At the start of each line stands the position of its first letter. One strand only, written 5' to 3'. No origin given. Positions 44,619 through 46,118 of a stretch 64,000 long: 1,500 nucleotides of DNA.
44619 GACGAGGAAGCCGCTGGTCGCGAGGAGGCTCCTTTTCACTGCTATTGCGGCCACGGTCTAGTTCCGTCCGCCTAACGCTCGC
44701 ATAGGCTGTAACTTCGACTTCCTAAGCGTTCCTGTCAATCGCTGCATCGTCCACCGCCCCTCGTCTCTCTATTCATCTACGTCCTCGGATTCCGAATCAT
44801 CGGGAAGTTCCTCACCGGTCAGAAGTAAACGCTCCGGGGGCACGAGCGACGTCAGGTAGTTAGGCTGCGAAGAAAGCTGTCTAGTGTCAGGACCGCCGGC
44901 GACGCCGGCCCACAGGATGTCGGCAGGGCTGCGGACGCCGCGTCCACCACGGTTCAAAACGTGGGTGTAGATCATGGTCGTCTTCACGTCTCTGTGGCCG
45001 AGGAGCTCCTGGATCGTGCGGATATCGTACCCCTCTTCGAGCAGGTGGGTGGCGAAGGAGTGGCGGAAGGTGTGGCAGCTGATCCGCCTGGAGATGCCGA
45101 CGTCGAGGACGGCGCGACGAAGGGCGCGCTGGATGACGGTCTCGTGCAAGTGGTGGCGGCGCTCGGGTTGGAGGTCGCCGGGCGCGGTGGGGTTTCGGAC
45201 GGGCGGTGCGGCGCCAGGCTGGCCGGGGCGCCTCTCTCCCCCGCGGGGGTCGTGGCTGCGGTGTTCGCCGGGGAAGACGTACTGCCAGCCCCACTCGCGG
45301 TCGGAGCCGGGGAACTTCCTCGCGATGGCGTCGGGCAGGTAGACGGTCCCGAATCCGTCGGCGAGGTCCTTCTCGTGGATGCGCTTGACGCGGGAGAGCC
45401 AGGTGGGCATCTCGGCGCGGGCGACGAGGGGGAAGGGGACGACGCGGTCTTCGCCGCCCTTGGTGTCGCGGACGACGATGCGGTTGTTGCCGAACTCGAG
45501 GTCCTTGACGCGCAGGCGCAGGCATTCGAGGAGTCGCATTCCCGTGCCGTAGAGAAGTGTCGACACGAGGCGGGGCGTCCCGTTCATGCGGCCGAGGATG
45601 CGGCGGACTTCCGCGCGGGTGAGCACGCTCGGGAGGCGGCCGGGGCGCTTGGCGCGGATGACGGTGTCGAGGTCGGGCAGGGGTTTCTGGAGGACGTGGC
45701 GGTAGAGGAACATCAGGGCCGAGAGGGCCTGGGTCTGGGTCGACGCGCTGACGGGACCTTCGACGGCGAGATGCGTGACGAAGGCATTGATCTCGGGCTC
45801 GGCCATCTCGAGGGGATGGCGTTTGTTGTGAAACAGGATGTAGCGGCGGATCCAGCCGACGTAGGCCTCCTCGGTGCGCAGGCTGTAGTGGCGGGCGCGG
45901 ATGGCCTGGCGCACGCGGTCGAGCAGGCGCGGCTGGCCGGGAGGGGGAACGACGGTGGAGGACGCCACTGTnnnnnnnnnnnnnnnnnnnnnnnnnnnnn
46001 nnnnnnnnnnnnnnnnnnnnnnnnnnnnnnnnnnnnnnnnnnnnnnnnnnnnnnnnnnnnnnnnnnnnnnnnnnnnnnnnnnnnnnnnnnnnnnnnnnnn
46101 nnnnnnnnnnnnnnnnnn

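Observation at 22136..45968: Large chromosomal integron: intI, attI and about 29 attC-bounded cassettes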

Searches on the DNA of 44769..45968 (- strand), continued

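Call 65: search_with_rna_model(model_id=R1, sources=[L003, L004, L005, L006, L007, L008, L009, L010, L011, L012, L013, L014, L015, L016, L017, L018, L019, L020, L021, L022, L023, L024, L025, L026, L027, L028, L029, L030, L031, L032, L033, L034, L035, L036, L037, L038, L039, L040, L041, L042, L043, L044, L045, L046, L047, L048, L049, L050, L051, L052, L053, L054, L055, L056, L057, L058, L059, L060, L061, L062, L063, L064, L065, L066, L067, L068, L069, L070, L071, L072, L073, L074, L075, L076, L077, L078, L079, L080, L081, L082], max_evalue=0.001)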
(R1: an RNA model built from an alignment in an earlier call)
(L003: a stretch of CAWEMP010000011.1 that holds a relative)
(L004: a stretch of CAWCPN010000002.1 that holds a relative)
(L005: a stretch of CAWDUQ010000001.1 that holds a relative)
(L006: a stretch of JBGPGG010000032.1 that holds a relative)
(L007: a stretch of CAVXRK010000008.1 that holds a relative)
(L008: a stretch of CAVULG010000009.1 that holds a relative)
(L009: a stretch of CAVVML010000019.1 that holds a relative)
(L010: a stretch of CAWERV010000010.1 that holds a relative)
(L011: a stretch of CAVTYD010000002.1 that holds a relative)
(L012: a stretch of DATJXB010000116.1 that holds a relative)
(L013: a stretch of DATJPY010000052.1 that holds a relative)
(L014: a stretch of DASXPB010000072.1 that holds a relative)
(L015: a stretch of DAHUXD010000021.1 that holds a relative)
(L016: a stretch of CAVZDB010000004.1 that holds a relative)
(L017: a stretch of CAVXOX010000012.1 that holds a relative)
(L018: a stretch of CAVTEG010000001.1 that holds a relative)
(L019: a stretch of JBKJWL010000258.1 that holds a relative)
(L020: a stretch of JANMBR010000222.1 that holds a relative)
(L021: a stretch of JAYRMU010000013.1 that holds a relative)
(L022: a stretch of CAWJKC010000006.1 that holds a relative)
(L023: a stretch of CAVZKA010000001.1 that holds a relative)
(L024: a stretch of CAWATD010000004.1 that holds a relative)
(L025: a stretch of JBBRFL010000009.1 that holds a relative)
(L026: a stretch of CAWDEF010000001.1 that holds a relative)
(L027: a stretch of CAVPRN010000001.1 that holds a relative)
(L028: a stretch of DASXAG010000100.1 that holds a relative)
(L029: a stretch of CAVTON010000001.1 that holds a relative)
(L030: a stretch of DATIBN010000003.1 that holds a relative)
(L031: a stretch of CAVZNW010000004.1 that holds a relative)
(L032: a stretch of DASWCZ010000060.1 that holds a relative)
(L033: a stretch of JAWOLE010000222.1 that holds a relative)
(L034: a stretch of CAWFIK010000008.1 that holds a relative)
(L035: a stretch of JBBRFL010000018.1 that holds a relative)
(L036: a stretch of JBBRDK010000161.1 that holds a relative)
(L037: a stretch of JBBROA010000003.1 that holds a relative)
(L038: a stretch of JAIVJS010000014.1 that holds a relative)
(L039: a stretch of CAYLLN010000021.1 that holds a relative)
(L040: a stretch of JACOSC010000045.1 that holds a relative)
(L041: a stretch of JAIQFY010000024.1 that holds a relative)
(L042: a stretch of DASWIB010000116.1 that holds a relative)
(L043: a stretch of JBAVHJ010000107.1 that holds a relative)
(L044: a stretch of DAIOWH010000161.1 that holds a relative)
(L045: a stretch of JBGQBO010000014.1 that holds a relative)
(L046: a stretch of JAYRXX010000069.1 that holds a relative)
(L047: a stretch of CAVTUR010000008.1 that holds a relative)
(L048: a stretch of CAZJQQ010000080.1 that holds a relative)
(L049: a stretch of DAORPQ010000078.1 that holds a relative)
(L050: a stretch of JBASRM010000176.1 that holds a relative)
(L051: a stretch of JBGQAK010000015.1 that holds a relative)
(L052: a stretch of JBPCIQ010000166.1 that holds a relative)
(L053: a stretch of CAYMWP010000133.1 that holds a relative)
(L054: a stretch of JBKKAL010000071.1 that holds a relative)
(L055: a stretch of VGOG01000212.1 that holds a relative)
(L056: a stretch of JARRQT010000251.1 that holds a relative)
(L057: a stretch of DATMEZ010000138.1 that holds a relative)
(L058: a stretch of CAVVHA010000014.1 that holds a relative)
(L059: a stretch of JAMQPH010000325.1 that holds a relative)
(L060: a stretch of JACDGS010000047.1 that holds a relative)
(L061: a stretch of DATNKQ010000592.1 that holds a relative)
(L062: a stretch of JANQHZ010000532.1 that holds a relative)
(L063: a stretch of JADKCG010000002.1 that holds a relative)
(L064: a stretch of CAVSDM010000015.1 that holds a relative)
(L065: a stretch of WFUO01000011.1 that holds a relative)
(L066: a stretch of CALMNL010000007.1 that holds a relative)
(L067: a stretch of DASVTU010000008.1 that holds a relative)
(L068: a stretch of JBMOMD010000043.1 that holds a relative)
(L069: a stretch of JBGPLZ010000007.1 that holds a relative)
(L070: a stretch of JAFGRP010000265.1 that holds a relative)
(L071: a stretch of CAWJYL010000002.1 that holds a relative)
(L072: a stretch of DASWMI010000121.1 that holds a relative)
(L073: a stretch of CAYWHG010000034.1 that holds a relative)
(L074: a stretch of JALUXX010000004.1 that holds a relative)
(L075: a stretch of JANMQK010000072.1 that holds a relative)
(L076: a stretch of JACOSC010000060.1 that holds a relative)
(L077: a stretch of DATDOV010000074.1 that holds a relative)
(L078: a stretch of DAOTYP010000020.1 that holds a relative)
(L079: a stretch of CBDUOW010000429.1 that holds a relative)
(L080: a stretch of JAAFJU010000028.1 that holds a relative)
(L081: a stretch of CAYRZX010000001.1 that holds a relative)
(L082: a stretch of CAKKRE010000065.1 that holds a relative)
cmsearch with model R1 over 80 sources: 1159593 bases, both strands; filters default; matches with E-value up to 0.001: 379.
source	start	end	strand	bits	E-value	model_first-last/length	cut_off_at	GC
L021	13096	13171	+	106.5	6.9e-24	1-76/76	no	0.71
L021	13717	13792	+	106.5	7.1e-24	1-76/76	no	0.71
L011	18745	18820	+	106.4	7.3e-24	1-76/76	no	0.72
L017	7062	7137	+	106.4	7.5e-24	1-76/76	no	0.72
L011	16462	16537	+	106.3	8e-24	1-76/76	no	0.72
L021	14012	14087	+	106.3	8e-24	1-76/76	no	0.72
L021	14589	14664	+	106.2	8.3e-24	1-76/76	no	0.7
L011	17807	17882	+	106.1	9.2e-24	1-76/76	no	0.68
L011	13543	13618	+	106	9.4e-24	1-76/76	no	0.68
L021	15685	15760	+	106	9.5e-24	1-76/76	no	0.7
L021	15152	15227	+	106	9.7e-24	1-76/76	no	0.68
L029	19142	19217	+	105.9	1e-23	1-76/76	no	0.7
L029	19498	19573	+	105.9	1e-23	1-76/76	no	0.7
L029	12058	12133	+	105.8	1.1e-23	1-76/76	no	0.7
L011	15948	16023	+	105.7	1.1e-23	1-76/76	no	0.7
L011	14045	14120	+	105.7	1.1e-23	1-76/76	no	0.7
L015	6032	6107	+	105.7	1.1e-23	1-76/76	no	0.7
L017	10930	11005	+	105.7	1.1e-23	1-76/76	no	0.7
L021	11721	11796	+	105.7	1.1e-23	1-76/76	no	0.7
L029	14224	14299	+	105.7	1.1e-23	1-76/76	no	0.7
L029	20628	20703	+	105.7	1.1e-23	1-76/76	no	0.7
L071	12700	12775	+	105.7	1.1e-23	1-76/76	no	0.7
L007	11665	11740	+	105.6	1.2e-23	1-76/76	no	0.7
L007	13285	13360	+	105.6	1.2e-23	1-76/76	no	0.7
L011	12600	12675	+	105.6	1.2e-23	1-76/76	no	0.7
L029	14587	14662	+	105.5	1.2e-23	1-76/76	no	0.7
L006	13145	13220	+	105.5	1.3e-23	1-76/76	no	0.71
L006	18062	18137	+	105.5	1.3e-23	1-76/76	no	0.71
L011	14982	15057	+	105.5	1.3e-23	1-76/76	no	0.71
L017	10380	10455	+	105.5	1.3e-23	1-76/76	no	0.71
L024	18341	18416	+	105.5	1.3e-23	1-76/76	no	0.74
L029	12342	12417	+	105.5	1.3e-23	1-76/76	no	0.67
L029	15704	15779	+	105.5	1.3e-23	1-76/76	no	0.67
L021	17791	17866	+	105.4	1.4e-23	1-76/76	no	0.7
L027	14504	14579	+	105.4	1.4e-23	1-76/76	no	0.7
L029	17304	17379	+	105.4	1.4e-23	1-76/76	no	0.7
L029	17795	17870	+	105.4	1.4e-23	1-76/76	no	0.7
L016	12391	12466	+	105.3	1.4e-23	1-76/76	no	0.68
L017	9686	9761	+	105.3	1.4e-23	1-76/76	no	0.7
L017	8819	8894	+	105.3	1.5e-23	1-76/76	no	0.7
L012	11837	11912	+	105.2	1.5e-23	1-76/76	no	0.68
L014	9640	9715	+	105.2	1.5e-23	1-76/76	no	0.7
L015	6719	6794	+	105.2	1.5e-23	1-76/76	no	0.67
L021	19986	20061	+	105.2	1.5e-23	1-76/76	no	0.67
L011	18093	18168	+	105.2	1.6e-23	1-76/76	no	0.68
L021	18901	18976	+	105.1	1.6e-23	1-76/76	no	0.67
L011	16746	16821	+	105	1.7e-23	1-76/76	no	0.7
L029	11668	11743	+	105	1.7e-23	1-76/76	no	0.7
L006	15569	15644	+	105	1.8e-23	1-76/76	no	0.68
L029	12914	12989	+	105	1.8e-23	1-76/76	no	0.67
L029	15988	16063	+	105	1.8e-23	1-76/76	no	0.67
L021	16247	16322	+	104.5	2.3e-23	1-76/76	no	0.7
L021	19453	19528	+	104.3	2.6e-23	1-76/76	no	0.7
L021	16656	16731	+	104.3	2.7e-23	1-76/76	no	0.7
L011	17521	17596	+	104.2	2.8e-23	1-76/76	no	0.71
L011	13018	13093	+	104.1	2.9e-23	1-76/76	no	0.71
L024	12678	12753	+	104.1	2.9e-23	1-76/76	no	0.7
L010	13775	13850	+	104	3.2e-23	1-76/76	no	0.68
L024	16626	16701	+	103.9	3.3e-23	1-76/76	no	0.67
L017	12159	12234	+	103.9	3.3e-23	1-76/76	no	0.7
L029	13375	13450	+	103.9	3.3e-23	1-76/76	no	0.7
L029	16819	16894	+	103.9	3.3e-23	1-76/76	no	0.7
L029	12631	12706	+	103.9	3.3e-23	1-76/76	no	0.68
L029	19790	19865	+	103.9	3.3e-23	1-76/76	no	0.68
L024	13859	13934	+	103.9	3.4e-23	1-76/76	no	0.7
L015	5509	5584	+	103.8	3.4e-23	1-76/76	no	0.68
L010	11787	11862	+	103.8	3.6e-23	1-76/76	no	0.68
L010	11433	11508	+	103.7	3.7e-23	1-76/76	no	0.67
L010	14834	14909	+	103.7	3.7e-23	1-76/76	no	0.67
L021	12262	12337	+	103.7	3.7e-23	1-76/76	no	0.67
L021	18379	18454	+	103.7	3.7e-23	1-76/76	no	0.67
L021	20525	20600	+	103.7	3.7e-23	1-76/76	no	0.67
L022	11567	11642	+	103.7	3.7e-23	1-76/76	no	0.67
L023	15006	15081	+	103.7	3.7e-23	1-76/76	no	0.67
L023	16556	16631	+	103.7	3.7e-23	1-76/76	no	0.67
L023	17556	17631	+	103.7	3.7e-23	1-76/76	no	0.67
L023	18022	18097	+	103.7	3.7e-23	1-76/76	no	0.67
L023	18318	18393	+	103.7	3.7e-23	1-76/76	no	0.67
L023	18836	18911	+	103.7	3.7e-23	1-76/76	no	0.67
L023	19426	19501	+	103.7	3.7e-23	1-76/76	no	0.67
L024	11471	11546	+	103.7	3.7e-23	1-76/76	no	0.67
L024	11780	11855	+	103.7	3.7e-23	1-76/76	no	0.67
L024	12282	12357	+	103.7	3.7e-23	1-76/76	no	0.67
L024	14336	14411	+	103.7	3.7e-23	1-76/76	no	0.67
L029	13805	13880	+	103.7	3.7e-23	1-76/76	no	0.67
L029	15129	15204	+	103.7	3.7e-23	1-76/76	no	0.67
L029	18830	18905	+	103.7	3.7e-23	1-76/76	no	0.67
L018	15176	15251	+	103.7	3.7e-23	1-76/76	no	0.68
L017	13274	13349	+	103.7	3.8e-23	1-76/76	no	0.68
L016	15507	15582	+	103.7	3.8e-23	1-76/76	no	0.7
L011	14339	14414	+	103.7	3.8e-23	1-76/76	no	0.68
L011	17043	17118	+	103.7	3.8e-23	1-76/76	no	0.68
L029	15419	15494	+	103.7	3.8e-23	1-76/76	no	0.68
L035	11401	11476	+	103.4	4.4e-23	1-76/76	no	0.7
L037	14850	14925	+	103.4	4.4e-23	1-76/76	no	0.7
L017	9170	9245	+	103.4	4.5e-23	1-76/76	no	0.67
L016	11742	11817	+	103.4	4.5e-23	1-76/76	no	0.67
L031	11534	11609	+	103.3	4.7e-23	1-76/76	no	0.74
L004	18751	18826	+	103.2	5e-23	1-76/76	no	0.71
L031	15375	15450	+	103.2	5e-23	1-76/76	no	0.71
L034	19717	19792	+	103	5.7e-23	1-76/76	no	0.67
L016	13560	13635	+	103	5.8e-23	1-76/76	no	0.67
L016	14000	14075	+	102.9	6.2e-23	1-76/76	no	0.68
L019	11642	11717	+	102.8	6.4e-23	1-76/76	no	0.72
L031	14883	14958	+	102.8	6.4e-23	1-76/76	no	0.72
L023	11691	11766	+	102.5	7.7e-23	1-76/76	no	0.68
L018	13246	13321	+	102.3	8.8e-23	1-76/76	no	0.7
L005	15200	15275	+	102.3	9e-23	1-76/76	no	0.7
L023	12530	12605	+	102.2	9.2e-23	1-76/76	no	0.68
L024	14804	14879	+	102.2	9.4e-23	1-76/76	no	0.72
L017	8043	8118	+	102.1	9.9e-23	1-76/76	no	0.71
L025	11492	11567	+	102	1e-22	1-76/76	no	0.7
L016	13039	13114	+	102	1.1e-22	1-76/76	no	0.68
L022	12424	12499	+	102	1.1e-22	1-76/76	no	0.67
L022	12910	12985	+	102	1.1e-22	1-76/76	no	0.67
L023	12899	12974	+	102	1.1e-22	1-76/76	no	0.67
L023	16880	16955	+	102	1.1e-22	1-76/76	no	0.67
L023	19925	20000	+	102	1.1e-22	1-76/76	no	0.67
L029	16358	16433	+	102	1.1e-22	1-76/76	no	0.67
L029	18165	18240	+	102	1.1e-22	1-76/76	no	0.67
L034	20145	20220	+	102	1.1e-22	1-76/76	no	0.67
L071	12101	12176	+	101.9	1.1e-22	1-76/76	no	0.71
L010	15434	15509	+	101.8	1.2e-22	1-76/76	no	0.72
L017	14303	14378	+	101.6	1.3e-22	1-76/76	no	0.68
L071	11510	11585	+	101.6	1.4e-22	1-76/76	no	0.71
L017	15392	15467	+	101.4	1.5e-22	1-76/76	no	0.71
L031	16369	16444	+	101.2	1.6e-22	1-76/76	no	0.75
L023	13539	13614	+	101.2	1.7e-22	1-76/76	no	0.67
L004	14046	14121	+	100.7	2.3e-22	1-76/76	no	0.74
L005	17978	18053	+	100.7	2.3e-22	1-76/76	no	0.74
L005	18742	18817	+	100.7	2.3e-22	1-76/76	no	0.74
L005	19252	19327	+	100.7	2.3e-22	1-76/76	no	0.74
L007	12316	12391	+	100.7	2.3e-22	1-76/76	no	0.74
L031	13430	13505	+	100.7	2.3e-22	1-76/76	no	0.74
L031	17482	17557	+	100.7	2.3e-22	1-76/76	no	0.74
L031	18070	18145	+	100.7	2.3e-22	1-76/76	no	0.74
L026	14500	14575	+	100.6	2.4e-22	1-76/76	no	0.67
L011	14611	14686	+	100.6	2.4e-22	1-76/76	no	0.7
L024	15778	15853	+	100.5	2.5e-22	1-76/76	no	0.68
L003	12725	12800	+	100.4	2.7e-22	1-76/76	no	0.74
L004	12180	12255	+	100.4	2.7e-22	1-76/76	no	0.74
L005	15791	15866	+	100.4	2.7e-22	1-76/76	no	0.74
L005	17281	17356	+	100.4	2.7e-22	1-76/76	no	0.74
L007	16948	17023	+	100.4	2.7e-22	1-76/76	no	0.74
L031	12868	12943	+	100.4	2.7e-22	1-76/76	no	0.74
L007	14854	14929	+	100.3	2.8e-22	1-76/76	no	0.7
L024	13277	13352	+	100.1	3.2e-22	1-76/76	no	0.68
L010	19198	19273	+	99.9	3.6e-22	1-76/76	no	0.71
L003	14153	14228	+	99.9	3.7e-22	1-76/76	no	0.75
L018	13542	13617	+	99.5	4.6e-22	1-76/76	no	0.68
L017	11218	11293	+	99.5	4.7e-22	1-76/76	no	0.7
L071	15166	15241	+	99.3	5.2e-22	1-76/76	no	0.71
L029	20153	20228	+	99.1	5.8e-22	1-76/76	no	0.68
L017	7405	7480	+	99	6.4e-22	1-76/76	no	0.72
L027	11534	11609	+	98.9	6.8e-22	1-76/76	no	0.71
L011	12039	12114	+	98.8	6.9e-22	1-76/76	no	0.68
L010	18228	18303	+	98.8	6.9e-22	1-76/76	no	0.68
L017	8336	8411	+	98.8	7e-22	1-76/76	no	0.68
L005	16884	16959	+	98.8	7.2e-22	1-76/76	no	0.74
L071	16322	16397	+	98.8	7.2e-22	1-76/76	no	0.68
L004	16257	16332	+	98.6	7.9e-22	1-76/76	no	0.71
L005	13929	14004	+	98.6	7.9e-22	1-76/76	no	0.71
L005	14219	14294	+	98.6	7.9e-22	1-76/76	no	0.71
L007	12606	12681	+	98.6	7.9e-22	1-76/76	no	0.71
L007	15253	15328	+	98.6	7.9e-22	1-76/76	no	0.71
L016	15193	15268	+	98.2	1e-21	1-76/76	no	0.68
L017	13568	13643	+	98.1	1.1e-21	1-76/76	no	0.68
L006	14456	14531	+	98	1.1e-21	1-76/76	no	0.68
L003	16035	16110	+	97.9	1.2e-21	1-76/76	no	0.76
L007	19140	19215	+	97.7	1.3e-21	1-76/76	no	0.74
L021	21019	21094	+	97.7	1.3e-21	1-76/76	no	0.67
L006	13864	13939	+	97.7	1.4e-21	1-76/76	no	0.71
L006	17446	17521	+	97.4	1.6e-21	1-76/76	no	0.71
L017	16153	16228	+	97.1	2e-21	1-76/76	no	0.67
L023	12223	12298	+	97.1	2e-21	1-76/76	no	0.67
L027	20807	20882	+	97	2.1e-21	1-76/76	no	0.7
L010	12086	12161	+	96.8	2.3e-21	1-76/76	no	0.72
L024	17807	17882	+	96.7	2.5e-21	1-76/76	no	0.7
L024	17239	17314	+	96.4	3.1e-21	1-76/76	no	0.71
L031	15827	15903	+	96.2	3.3e-21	1-76/76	no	0.74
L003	17113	17188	+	96.1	3.7e-21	1-76/76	no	0.76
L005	12018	12093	+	96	3.7e-21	1-76/76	no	0.72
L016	16035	16110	+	95.8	4.2e-21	1-76/76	no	0.67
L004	15262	15337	+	95.6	4.9e-21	1-76/76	no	0.74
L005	11730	11805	+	95.6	4.9e-21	1-76/76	no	0.74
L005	13639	13714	+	95.6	4.9e-21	1-76/76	no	0.74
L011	15301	15377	+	95.4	5.5e-21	1-76/76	no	0.7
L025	13165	13240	+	95.3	5.6e-21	1-76/76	no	0.67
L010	18649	18724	+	94.9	7.2e-21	1-76/76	no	0.66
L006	16183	16258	+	94.6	9e-21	1-76/76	no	0.71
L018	12240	12315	+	94.4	9.9e-21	1-76/76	no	0.7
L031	13897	13972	+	94.3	1.1e-20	1-76/76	no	0.74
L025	12506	12581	+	93.5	1.7e-20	1-76/76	no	0.71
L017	14831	14906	+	93.3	2e-20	1-76/76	no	0.7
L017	11719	11789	+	92.8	2.5e-20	1-76/76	no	0.72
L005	19718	19793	+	92.8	2.6e-20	1-76/76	no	0.76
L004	11781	11856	+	92.6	2.9e-20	1-76/76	no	0.74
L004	19564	19639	+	92.6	2.9e-20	1-76/76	no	0.74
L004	21033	21108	+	92.6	2.9e-20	1-76/76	no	0.74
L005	12789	12864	+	92.6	2.9e-20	1-76/76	no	0.74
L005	16081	16156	+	92.6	2.9e-20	1-76/76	no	0.74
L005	16601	16676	+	92.6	2.9e-20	1-76/76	no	0.74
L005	20531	20606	+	92.6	2.9e-20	1-76/76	no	0.74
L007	13657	13732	+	92.6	2.9e-20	1-76/76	no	0.74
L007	14293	14368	+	92.4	3.3e-20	1-76/76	no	0.68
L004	16739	16814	+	92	4.1e-20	1-76/76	no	0.75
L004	14896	14971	+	91.9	4.3e-20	1-76/76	no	0.74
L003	15521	15596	+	91.9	4.4e-20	1-76/76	no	0.71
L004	15699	15774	+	91.9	4.4e-20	1-76/76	no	0.75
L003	18432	18507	+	91.9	4.5e-20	1-76/76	no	0.74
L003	19630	19705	+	91.6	5.3e-20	1-76/76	no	0.75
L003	13658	13733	+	90.8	8.6e-20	1-76/76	no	0.75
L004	12851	12926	+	90.8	8.6e-20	1-76/76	no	0.75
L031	12516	12592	+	90.6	9.7e-20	1-76/76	no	0.74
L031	14405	14481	+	90.6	9.7e-20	1-76/76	no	0.74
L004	13531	13606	+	90.3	1.2e-19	1-76/76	no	0.76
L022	13423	13498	+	90.2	1.2e-19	1-76/76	no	0.64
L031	20755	20830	+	89.6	1.7e-19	1-76/76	no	0.75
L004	20098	20173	+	89.5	1.9e-19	1-76/76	no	0.72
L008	11783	11858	+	89.5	1.9e-19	1-76/76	no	0.72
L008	12414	12489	+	89.5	1.9e-19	1-76/76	no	0.72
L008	12711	12786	+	89.5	1.9e-19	1-76/76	no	0.72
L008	13307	13382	+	89.5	1.9e-19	1-76/76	no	0.72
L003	12018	12093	+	89.2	2.2e-19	1-76/76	no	0.75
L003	11645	11719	+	89.1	2.4e-19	1-76/76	no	0.75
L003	19036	19111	+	88.8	2.8e-19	1-76/76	no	0.74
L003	20220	20295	+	88.5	3.3e-19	1-76/76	no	0.74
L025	12021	12096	+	88.2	4e-19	1-76/76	no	0.7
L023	15560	15635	+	86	1.5e-18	1-76/76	no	0.64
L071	14093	14165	+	85.1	2.6e-18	1-76/76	no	0.67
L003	17659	17735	+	84.3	4.1e-18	1-76/76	no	0.74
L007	15851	15926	+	83.6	6.2e-18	1-76/76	no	0.64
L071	13502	13572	+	83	9e-18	1-76/76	no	0.68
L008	12073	12147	+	82.4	1.3e-17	1-76/76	no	0.75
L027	19426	19509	+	79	9.9e-17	1-76/76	no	0.7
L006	16719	16794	+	78.7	1.2e-16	1-76/76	no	0.75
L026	19681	19755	+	77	3.3e-16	1-76/76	no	0.72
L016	12681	12741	+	76.8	3.7e-16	1-76/76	no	0.7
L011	9118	9193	+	76.5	4.4e-16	1-76/76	no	0.68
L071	19033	19105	+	76.5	4.4e-16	1-76/76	no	0.73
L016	11491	11551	+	76.4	4.9e-16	1-76/76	no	0.72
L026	11443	11503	+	76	6.1e-16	1-76/76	no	0.7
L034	13323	13398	+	76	6.2e-16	1-76/76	no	0.71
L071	15836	15923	+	75.7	7.1e-16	1-76/76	no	0.76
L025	13820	13880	+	75.3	9.3e-16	1-76/76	no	0.7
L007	19420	19497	+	74.9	1.2e-15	1-76/76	no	0.67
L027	19104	19164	+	74.4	1.6e-15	1-76/76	no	0.67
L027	14181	14241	+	74.3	1.7e-15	1-76/76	no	0.69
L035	14745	14814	+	74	2e-15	1-76/76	no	0.77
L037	18194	18263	+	74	2e-15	1-76/76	no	0.77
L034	15724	15799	+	74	2.1e-15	1-76/76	no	0.74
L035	13702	13771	+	73.6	2.5e-15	1-76/76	no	0.77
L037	17151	17220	+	73.6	2.5e-15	1-76/76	no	0.77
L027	15058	15118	+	73.6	2.6e-15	1-76/76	no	0.7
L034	14205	14280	+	73.3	3e-15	1-76/76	no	0.76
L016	14289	14349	+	73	3.7e-15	1-76/76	no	0.75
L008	11488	11564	+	72.9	3.9e-15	1-76/76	no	0.71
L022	12102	12177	+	71.5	9.1e-15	1-76/76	no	0.72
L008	13005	13083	+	71.1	1.1e-14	1-76/76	no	0.78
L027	13287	13361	+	70.7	1.5e-14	1-76/76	no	0.76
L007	18478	18554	+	70.5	1.6e-14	1-76/76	no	0.74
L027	12409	12497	+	70.2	1.9e-14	1-76/76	no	0.69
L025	13458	13518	+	69.4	3.1e-14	1-76/76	no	0.67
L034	20606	20675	+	68.5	5.4e-14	1-76/76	no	0.73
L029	9117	9192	+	68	7.4e-14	1-76/76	no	0.67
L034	16091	16160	+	66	2.4e-13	1-76/76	no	0.79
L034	12735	12804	+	65.4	3.5e-13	1-76/76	no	0.71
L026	11815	11911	+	65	4.5e-13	1-76/76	no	0.69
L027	11953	12049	+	64.7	5.4e-13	1-76/76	no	0.69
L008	13732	13808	+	64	7.9e-13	1-76/76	no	0.7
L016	14577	14637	+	63.6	1e-12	1-76/76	no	0.67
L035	10967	11027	+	63.4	1.2e-12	1-76/76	no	0.77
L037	14416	14476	+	63.4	1.2e-12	1-76/76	no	0.77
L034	17362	17431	+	61.3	4e-12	1-76/76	no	0.74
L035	9611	9671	+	61.1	4.5e-12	1-76/76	no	0.61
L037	13060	13120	+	61.1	4.5e-12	1-76/76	no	0.61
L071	20977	21048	+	60.9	5e-12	1-76/76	no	0.72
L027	18540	18636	+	60.9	5.2e-12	1-76/76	no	0.73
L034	19405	19462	+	60.4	6.9e-12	1-76/76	no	0.71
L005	20970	21087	+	57.5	3.9e-11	1-76/76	no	0.69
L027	17560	17620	+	56.2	8.5e-11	1-76/76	no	0.75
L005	13228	13345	+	55.7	1.2e-10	1-76/76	no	0.7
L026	19030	19126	+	55.3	1.5e-10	1-76/76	no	0.74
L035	11923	11992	+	55.2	1.6e-10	1-76/76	no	0.73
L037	15372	15441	+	55.2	1.6e-10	1-76/76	no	0.73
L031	11973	12090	+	55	1.8e-10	1-76/76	no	0.71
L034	13772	13847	+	54.8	2e-10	1-76/76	no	0.74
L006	12707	12770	+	54.5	2.4e-10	1-76/76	no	0.75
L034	12295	12352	+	54.4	2.6e-10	1-76/76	no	0.76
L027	18097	18193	+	54.2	2.9e-10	1-76/76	no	0.75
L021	17115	17232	+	53.9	3.5e-10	1-76/76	no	0.71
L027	13770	13827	+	53.3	4.8e-10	1-76/76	no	0.76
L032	11345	11441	+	52.9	6.2e-10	1-76/76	no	0.72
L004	18027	18144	+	52.2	9.7e-10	1-76/76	no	0.67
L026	16776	16871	+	51.2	1.8e-09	1-76/76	no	0.7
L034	14726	14783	+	50.9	2e-09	1-76/76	no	0.74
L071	16690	16765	+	50.8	2.2e-09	1-76/76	no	0.64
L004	17545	17663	+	50.6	2.5e-09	1-76/76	no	0.66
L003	16474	16591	+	50.5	2.6e-09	1-76/76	no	0.66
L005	12457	12574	+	50.5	2.6e-09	1-76/76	no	0.66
(79 more, lower-scoring)

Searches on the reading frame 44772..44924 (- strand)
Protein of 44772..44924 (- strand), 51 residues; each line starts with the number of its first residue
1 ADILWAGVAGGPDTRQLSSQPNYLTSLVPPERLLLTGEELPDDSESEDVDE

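Call 82: search_protein_representatives(protein=window:44772-44924:-)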
Query: 51 residues. Proteins with E-value up to 0.001 (for the whole library): 3; up to 1e-10: 0; up to 1e-30: 0. The best 3 are listed.
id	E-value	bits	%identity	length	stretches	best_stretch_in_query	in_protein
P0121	2.9e-09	52.3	35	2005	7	4-34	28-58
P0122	2.6e-08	49.3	59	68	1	1-51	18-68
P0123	2.5e-04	36.9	63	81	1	1-35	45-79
